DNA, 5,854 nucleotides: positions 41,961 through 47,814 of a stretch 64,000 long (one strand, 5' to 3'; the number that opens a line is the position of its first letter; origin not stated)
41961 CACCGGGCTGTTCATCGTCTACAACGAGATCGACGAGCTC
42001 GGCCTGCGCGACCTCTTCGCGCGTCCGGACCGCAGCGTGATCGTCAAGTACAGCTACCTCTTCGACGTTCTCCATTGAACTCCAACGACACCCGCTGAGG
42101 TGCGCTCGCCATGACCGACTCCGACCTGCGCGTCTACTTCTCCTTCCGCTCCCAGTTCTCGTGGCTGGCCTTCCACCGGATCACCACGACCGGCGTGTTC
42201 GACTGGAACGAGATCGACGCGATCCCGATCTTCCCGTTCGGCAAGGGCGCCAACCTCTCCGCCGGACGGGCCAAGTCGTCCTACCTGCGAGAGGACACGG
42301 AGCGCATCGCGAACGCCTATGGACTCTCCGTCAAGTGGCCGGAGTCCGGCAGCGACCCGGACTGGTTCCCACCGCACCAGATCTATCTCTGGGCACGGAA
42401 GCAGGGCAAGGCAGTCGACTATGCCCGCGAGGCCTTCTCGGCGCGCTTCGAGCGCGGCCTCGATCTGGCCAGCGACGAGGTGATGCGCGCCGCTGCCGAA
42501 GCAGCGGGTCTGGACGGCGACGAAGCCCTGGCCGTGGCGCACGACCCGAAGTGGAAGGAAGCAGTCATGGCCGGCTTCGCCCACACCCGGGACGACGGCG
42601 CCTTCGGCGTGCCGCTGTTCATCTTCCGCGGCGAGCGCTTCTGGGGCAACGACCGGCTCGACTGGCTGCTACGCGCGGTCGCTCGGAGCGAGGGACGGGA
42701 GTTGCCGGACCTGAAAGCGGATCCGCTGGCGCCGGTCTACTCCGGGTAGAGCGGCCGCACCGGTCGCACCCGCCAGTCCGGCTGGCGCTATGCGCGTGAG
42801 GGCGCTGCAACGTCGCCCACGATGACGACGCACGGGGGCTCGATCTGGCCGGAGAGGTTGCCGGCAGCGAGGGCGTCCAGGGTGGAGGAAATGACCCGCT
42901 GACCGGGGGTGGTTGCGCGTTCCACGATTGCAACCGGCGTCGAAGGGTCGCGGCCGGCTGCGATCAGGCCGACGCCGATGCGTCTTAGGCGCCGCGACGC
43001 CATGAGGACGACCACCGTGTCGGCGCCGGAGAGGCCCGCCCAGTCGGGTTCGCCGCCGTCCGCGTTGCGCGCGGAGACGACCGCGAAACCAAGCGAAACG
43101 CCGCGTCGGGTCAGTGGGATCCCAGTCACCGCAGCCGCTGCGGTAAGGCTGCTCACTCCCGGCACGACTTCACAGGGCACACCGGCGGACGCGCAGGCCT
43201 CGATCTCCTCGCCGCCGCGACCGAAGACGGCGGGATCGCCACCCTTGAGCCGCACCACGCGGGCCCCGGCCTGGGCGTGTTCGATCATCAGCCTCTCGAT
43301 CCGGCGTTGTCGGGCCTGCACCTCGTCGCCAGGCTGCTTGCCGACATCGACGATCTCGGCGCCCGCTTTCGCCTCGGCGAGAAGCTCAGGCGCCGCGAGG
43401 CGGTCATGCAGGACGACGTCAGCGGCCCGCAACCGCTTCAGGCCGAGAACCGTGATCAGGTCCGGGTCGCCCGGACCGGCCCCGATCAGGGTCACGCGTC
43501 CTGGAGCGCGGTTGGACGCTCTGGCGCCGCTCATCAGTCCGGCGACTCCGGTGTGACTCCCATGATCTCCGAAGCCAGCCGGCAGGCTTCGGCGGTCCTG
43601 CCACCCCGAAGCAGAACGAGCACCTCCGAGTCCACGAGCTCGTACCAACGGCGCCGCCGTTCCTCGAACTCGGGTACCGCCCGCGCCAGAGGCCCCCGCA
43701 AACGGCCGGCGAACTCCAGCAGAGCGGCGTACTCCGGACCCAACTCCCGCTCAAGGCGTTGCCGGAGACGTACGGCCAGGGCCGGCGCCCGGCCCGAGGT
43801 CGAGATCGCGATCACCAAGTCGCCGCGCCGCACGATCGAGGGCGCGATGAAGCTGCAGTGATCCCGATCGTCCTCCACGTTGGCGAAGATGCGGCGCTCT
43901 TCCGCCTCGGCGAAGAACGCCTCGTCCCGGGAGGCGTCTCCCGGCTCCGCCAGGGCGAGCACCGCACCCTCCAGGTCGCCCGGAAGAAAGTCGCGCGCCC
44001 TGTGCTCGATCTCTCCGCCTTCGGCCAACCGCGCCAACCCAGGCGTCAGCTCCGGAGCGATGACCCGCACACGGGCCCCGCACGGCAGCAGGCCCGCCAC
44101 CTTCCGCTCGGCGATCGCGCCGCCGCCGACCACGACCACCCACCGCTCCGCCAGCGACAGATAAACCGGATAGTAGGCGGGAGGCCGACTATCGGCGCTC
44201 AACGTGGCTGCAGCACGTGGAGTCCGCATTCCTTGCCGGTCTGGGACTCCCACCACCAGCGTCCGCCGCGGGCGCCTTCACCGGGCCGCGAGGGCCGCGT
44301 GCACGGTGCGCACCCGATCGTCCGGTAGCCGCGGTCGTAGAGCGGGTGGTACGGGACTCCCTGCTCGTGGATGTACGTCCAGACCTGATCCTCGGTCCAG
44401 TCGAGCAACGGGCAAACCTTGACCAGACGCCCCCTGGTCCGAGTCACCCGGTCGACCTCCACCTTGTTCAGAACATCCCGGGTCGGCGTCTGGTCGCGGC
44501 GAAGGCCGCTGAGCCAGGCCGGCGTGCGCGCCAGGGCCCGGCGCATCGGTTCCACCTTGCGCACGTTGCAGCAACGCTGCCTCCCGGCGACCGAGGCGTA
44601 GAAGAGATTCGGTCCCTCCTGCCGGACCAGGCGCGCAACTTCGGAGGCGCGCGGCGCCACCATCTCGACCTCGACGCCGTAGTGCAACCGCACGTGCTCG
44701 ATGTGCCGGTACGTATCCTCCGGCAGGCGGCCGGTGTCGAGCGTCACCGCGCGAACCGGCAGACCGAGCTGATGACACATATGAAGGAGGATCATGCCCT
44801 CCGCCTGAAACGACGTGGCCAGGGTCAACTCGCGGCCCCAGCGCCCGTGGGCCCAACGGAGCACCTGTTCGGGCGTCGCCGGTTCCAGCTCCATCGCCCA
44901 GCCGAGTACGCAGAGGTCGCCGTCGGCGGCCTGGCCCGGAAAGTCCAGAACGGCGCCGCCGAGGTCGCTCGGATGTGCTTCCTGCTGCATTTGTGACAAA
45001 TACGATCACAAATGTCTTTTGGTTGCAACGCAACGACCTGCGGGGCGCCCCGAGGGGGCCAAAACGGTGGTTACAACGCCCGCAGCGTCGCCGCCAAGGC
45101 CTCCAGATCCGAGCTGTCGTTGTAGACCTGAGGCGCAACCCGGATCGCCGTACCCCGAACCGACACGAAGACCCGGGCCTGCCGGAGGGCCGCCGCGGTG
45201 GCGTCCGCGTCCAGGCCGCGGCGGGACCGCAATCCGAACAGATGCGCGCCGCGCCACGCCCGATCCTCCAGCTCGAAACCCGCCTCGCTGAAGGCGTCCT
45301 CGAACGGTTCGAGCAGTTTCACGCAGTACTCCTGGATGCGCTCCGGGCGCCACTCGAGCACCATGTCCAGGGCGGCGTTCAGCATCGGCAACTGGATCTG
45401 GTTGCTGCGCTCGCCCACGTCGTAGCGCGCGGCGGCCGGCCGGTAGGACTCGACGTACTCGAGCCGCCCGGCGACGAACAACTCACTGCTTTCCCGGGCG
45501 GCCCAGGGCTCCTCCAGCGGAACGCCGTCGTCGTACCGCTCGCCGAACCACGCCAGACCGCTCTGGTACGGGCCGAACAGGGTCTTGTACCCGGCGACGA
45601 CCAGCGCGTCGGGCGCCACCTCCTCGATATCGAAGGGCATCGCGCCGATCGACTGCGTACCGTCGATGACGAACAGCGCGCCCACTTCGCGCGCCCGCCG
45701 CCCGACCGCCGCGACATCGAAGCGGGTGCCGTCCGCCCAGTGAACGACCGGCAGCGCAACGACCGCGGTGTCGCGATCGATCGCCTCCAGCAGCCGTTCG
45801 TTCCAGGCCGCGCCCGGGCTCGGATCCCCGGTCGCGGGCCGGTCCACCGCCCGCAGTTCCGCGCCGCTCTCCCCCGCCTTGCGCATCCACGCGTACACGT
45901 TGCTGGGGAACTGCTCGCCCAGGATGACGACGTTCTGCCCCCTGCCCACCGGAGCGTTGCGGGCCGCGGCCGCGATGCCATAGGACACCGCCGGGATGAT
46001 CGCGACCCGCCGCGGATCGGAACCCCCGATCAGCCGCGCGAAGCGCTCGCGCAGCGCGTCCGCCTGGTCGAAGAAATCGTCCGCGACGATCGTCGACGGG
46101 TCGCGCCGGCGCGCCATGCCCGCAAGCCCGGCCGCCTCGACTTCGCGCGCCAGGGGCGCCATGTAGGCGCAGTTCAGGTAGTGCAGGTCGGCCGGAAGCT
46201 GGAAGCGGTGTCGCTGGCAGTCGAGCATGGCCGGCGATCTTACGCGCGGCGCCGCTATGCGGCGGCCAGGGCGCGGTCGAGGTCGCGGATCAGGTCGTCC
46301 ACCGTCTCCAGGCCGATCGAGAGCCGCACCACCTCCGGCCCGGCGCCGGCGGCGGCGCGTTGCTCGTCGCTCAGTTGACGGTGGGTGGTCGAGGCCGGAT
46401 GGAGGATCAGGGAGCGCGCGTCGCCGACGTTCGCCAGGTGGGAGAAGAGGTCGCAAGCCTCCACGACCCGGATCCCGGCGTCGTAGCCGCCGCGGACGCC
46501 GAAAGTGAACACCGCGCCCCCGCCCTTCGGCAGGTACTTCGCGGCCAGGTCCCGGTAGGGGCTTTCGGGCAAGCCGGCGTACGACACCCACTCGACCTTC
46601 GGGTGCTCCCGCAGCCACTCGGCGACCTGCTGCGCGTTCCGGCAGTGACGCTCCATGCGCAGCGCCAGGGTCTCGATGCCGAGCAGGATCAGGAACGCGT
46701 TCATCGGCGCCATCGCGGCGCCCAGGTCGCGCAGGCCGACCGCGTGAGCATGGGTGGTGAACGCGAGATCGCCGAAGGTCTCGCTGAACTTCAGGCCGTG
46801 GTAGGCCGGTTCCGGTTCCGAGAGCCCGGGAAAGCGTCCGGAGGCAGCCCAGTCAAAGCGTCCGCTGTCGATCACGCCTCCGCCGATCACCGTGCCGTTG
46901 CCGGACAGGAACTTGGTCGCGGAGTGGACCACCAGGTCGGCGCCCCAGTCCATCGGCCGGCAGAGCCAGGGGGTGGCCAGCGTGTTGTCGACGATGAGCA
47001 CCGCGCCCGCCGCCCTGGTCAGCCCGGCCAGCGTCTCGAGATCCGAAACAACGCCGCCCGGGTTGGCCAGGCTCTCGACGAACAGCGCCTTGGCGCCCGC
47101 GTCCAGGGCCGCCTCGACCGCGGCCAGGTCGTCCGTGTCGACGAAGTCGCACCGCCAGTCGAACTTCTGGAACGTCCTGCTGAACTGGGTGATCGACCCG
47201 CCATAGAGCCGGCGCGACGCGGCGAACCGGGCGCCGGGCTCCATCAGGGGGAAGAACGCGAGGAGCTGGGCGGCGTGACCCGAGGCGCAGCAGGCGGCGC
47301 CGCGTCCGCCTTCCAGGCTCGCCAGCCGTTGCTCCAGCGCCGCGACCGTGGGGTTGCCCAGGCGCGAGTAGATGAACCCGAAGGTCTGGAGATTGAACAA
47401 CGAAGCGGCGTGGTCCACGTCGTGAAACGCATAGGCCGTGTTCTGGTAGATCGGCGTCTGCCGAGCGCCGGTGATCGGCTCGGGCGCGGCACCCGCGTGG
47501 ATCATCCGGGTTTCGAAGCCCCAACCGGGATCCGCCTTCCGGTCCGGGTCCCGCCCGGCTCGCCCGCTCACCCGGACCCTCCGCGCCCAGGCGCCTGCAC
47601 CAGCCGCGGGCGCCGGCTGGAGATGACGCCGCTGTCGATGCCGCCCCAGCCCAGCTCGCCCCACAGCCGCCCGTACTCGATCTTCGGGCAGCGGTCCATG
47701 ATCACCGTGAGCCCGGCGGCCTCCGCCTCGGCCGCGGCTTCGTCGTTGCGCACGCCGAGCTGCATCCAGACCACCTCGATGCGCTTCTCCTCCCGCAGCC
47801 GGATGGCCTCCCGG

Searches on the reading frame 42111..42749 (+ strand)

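Call 48: search_protein_families(library=pfam, proteins=[window:42111-42749:+], max_evalue=0.0001)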
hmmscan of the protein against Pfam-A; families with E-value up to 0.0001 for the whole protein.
window:42111-42749:+ (212 aa): 1 family
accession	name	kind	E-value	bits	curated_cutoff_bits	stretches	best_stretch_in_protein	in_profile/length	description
PF01323.26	DSBA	-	3.2e-29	102.5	25.6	1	7-190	3-190/191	DSBA-like thioredoxin domain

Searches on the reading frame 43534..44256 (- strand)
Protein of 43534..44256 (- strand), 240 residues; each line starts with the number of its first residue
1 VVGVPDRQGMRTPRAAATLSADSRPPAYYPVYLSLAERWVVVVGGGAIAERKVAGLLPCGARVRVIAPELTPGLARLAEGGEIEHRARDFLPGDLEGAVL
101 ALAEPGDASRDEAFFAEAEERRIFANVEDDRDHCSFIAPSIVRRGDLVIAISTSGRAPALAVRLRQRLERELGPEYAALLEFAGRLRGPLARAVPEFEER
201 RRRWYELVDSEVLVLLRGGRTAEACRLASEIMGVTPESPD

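Call 48: search_protein_families(library=pfam, proteins=[window:43534-44256:-], max_evalue=0.0001)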
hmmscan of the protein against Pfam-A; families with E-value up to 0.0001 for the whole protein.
window:43534-44256:- (240 aa): 3 families
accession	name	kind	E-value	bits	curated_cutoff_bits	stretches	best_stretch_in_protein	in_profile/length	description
PF13241.12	NAD_binding_7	-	3.4e-24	85.9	22.1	1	32-140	2-104/104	Putative NAD(P)-binding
PF10414.14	CysG_dimeriser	-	2.1e-09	37.5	23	1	176-228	2-54/58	Sirohaem synthase dimerisation region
PF14824.11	Sirohm_synth_M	-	5.8e-09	35.7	25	1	144-170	1-27/28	Sirohaem biosynthesis protein central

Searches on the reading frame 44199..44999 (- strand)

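Call 48: search_protein_families(library=pfam, proteins=[window:44199-44999:-], max_evalue=0.0001)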
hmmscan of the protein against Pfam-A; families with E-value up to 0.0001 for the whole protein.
window:44199-44999:- (266 aa): 1 family
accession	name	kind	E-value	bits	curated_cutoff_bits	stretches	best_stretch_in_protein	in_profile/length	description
PF01507.26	PAPS_reduct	-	7.3e-47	160.1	22.5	1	58-236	2-175/175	Phosphoadenosine phosphosulfate reductase domain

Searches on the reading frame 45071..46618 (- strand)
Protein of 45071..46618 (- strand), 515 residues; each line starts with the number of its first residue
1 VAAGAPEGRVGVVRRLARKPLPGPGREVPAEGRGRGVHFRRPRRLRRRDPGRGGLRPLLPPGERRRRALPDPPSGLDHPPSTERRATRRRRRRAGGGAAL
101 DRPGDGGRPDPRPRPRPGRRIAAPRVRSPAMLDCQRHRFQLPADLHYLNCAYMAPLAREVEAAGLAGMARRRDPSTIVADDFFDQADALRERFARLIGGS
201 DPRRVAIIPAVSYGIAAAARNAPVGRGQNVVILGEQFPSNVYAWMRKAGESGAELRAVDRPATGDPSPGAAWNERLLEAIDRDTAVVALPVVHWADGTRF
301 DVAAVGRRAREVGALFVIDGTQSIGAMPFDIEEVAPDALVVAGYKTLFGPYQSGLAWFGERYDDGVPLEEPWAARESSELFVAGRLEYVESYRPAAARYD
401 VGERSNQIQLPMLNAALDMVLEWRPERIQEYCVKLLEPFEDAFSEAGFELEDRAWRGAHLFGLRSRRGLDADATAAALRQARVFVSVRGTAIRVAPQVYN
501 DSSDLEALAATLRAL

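Call 48: search_protein_families(library=pfam, proteins=[window:45071-46618:-], max_evalue=0.0001)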
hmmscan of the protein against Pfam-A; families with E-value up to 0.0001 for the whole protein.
window:45071-46618:- (515 aa): 1 family
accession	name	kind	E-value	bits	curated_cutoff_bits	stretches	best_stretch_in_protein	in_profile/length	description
PF00266.25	Aminotran_5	-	2.3e-20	73.3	21.5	1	181-485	40-335/371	Aminotransferase class-V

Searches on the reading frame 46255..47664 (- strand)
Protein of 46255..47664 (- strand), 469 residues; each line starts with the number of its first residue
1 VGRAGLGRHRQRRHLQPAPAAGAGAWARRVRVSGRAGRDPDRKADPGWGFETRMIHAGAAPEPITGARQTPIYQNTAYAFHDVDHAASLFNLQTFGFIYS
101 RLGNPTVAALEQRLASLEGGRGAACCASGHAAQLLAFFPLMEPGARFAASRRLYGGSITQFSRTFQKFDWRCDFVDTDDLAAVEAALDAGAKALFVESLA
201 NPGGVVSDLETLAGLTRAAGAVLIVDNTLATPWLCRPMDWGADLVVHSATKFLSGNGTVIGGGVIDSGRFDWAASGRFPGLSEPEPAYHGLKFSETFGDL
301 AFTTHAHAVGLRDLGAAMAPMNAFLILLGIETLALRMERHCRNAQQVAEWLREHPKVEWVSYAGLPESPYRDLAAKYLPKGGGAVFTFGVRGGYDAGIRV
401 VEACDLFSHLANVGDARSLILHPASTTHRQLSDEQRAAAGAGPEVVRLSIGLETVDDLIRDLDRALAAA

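Call 48: search_protein_families(library=pfam, proteins=[window:46255-47664:-], max_evalue=0.0001)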
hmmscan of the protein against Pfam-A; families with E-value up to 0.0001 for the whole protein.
window:46255-47664:- (469 aa): 2 families
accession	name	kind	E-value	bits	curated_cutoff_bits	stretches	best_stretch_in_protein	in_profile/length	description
PF01053.26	Cys_Met_Meta_PP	-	7.7e-118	393.8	27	1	51-466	1-380/381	Cys/Met metabolism PLP-dependent enzyme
PF00155.27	Aminotran_1_2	-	2.2e-05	24.2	19.7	1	106-227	42-186/361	Aminotransferase class I and II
